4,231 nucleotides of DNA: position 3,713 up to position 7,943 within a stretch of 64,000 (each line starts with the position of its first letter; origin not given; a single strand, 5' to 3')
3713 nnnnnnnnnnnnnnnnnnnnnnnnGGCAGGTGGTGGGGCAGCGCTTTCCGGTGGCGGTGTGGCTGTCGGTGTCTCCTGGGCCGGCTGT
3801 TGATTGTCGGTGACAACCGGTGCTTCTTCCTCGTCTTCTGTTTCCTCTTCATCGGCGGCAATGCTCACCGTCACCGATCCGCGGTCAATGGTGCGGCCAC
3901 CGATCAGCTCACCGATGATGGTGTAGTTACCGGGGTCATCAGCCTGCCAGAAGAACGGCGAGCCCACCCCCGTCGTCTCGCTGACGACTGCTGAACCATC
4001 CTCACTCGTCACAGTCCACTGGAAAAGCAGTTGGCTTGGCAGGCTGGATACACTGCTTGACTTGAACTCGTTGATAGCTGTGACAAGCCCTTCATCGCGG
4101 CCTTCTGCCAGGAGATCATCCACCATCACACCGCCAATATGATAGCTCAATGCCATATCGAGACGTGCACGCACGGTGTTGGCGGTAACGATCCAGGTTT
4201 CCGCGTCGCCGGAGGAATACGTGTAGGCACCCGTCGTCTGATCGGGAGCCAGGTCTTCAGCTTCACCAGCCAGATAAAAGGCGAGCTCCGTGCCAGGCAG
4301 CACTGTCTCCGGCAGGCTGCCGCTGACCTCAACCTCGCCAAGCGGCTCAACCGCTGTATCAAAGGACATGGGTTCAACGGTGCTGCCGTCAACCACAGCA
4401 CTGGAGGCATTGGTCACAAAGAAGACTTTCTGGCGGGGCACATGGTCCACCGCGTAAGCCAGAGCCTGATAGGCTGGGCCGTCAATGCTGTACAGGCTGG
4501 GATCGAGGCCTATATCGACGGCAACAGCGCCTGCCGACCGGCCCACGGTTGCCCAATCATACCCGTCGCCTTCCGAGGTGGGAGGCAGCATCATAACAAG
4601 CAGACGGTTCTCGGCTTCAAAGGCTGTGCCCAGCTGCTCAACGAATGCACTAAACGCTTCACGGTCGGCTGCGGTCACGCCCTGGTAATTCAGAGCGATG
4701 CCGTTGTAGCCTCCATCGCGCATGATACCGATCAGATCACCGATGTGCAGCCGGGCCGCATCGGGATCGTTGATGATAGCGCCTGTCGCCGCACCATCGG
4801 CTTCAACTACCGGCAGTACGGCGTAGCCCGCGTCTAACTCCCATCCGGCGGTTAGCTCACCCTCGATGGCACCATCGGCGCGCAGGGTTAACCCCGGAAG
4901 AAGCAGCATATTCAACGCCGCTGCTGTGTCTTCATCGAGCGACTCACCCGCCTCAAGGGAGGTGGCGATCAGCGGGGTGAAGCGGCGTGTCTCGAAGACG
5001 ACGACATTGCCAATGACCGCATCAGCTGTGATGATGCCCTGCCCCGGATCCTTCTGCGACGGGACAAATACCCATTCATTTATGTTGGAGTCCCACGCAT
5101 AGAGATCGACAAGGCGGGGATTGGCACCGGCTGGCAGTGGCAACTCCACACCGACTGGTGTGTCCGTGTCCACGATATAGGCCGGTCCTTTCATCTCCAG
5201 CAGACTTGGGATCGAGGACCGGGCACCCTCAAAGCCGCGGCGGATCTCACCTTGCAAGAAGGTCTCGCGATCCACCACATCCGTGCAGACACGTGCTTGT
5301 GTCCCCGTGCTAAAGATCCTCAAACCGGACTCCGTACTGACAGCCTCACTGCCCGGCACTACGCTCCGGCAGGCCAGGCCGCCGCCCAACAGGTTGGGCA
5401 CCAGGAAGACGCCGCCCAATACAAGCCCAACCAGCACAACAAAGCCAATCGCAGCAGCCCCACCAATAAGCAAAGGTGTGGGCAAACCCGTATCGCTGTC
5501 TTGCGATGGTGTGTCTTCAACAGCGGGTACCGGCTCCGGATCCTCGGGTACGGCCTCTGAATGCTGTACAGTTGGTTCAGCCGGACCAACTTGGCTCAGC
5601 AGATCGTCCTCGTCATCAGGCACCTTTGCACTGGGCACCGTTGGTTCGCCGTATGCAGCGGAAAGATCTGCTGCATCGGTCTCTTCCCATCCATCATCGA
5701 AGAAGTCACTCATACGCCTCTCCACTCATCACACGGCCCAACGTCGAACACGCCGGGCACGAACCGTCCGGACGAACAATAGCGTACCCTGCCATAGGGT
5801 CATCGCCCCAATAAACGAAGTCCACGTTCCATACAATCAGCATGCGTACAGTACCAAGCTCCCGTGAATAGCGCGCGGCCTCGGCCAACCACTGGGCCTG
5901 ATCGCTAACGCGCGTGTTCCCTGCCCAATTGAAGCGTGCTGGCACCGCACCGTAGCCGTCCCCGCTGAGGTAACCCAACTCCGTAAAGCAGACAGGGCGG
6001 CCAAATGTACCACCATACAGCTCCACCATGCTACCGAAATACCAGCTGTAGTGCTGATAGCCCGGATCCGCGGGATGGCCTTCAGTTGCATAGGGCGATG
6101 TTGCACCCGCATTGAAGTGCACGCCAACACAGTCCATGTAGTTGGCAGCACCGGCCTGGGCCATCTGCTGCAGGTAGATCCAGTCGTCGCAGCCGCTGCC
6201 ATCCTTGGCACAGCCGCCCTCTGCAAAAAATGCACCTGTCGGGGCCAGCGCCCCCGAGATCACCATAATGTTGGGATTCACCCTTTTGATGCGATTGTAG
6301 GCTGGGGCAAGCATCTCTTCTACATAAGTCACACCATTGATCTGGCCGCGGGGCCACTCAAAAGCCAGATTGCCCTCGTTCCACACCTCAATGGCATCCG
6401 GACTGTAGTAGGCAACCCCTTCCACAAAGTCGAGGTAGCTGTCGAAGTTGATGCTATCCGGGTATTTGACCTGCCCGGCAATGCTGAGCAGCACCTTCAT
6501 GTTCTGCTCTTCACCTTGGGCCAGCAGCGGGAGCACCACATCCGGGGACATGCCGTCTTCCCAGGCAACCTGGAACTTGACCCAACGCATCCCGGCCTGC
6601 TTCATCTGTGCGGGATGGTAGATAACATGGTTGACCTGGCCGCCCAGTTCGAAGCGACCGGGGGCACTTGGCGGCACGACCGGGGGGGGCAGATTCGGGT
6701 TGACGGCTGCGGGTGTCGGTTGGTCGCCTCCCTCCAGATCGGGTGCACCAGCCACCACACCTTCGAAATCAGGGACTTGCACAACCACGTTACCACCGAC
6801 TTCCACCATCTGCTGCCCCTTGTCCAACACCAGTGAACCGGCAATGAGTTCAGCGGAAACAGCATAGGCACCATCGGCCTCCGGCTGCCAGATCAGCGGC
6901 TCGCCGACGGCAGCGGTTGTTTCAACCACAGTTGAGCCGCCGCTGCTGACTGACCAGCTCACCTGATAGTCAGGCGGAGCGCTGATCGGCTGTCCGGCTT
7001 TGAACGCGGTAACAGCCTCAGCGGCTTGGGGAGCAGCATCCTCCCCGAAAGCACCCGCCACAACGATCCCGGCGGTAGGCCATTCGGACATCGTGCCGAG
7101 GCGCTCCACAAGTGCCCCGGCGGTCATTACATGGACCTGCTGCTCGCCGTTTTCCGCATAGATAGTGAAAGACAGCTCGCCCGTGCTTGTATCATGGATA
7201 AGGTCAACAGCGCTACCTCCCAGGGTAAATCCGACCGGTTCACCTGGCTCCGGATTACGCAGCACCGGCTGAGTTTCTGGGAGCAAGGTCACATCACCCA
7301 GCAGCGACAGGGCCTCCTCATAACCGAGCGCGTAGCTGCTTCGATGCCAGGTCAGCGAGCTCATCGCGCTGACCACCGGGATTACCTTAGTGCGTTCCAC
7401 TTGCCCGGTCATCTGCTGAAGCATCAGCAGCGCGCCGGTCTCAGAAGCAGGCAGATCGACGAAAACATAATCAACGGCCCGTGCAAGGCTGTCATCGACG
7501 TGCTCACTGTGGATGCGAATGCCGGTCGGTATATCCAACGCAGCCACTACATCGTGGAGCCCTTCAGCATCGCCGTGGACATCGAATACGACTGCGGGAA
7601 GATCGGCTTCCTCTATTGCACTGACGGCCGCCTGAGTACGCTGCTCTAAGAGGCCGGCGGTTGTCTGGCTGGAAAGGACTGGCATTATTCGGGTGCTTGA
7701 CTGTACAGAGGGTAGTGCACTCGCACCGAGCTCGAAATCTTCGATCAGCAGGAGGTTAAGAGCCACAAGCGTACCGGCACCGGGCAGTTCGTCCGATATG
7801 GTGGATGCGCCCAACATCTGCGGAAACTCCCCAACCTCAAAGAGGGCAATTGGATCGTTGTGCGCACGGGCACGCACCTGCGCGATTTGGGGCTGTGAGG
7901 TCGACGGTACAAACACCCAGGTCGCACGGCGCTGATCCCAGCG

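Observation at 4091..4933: GH18-like module with a degenerate DxxDxDxE motif in all three large paralogs (probable non-catalytic glycan-binding pseudo-enzyme fused to an intact hydrolase)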

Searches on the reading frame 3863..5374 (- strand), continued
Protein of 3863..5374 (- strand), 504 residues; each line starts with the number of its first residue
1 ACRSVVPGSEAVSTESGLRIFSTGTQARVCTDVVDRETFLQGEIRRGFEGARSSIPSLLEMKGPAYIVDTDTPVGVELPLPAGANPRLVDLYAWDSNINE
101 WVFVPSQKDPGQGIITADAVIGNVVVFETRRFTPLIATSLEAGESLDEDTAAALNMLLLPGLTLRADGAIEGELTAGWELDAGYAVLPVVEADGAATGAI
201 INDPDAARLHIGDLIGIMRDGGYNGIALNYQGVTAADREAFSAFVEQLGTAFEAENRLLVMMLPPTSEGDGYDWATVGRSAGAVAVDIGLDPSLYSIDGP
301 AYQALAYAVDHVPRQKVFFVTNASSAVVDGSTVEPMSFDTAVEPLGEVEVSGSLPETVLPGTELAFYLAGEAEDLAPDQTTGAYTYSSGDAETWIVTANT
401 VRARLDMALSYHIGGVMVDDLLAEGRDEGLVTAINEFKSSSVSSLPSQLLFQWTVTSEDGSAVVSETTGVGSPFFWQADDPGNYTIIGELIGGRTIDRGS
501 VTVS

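Call 81: search_protein_families(library=pfam, alignment_id=A4, max_evalue=0.001)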
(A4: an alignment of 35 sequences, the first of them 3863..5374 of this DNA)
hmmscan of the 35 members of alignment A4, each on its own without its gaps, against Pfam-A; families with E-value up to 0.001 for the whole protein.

A. member 1, window:3863-5374:- (504 aa): 1 family
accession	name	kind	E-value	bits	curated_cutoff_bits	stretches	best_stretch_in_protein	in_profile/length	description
PF00704.34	Glyco_hydro_18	-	0.0001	22.6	29.6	1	201-287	84-179/317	Glycosyl hydrolases family 18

B. families by the number of members that match (of 35 scanned): 3 families
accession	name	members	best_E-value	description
PF00704.34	Glyco_hydro_18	26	6.2e-15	Glycosyl hydrolases family 18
PF00801.26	PKD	2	1.9e-05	PKD domain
PF06832.18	BiPBP_C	1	0.00022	Penicillin-Binding Protein C-terminus Family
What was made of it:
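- On GH18 (CAZy) / Pfam PF00704: 26/35 family members match at E<=0.001 (call 81).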

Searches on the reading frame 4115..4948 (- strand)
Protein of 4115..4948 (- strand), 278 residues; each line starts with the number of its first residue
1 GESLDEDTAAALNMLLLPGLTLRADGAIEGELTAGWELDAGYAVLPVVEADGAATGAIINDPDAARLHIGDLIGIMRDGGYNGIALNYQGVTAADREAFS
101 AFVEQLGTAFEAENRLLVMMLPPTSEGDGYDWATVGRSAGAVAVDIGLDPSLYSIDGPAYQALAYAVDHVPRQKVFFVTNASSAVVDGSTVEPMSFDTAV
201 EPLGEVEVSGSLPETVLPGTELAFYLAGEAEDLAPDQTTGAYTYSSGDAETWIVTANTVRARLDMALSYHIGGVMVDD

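Call 14: search_protein_families(library=pfam, proteins=[window:4115-4948:-], max_evalue=10)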
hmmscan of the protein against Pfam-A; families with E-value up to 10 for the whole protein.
window:4115-4948:- (278 aa): 1 family
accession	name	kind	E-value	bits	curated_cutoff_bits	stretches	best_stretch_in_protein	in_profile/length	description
PF00704.34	Glyco_hydro_18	-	2e-05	24.8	29.6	1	59-275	84-310/317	Glycosyl hydrolases family 18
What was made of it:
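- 4055..4984 (-): Member 3 pseudo-GH18 (beta/alpha)8 barrel with alpha+beta insertion (residues 248-557); the finding's region 4091-4933 lies inside it. Pfam PF00704 E=2e-5, 24.8 bits, below the 29.6 cut-off (call 14).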

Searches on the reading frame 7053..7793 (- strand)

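Call 14: search_protein_families(library=pfam, proteins=[window:7053-7793:-], max_evalue=10)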
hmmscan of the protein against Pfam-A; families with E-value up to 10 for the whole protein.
window:7053-7793:- (247 aa): 2 families
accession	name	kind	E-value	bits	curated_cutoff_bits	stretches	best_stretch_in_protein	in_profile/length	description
PF19170.5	DUF5852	-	0.017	15.4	25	1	33-80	77-122/187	Family of unknown function (DUF5852)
PF16639.10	Apocytochr_F_N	-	0.2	12.3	30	1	77-142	66-132/155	Apocytochrome F, N-terminal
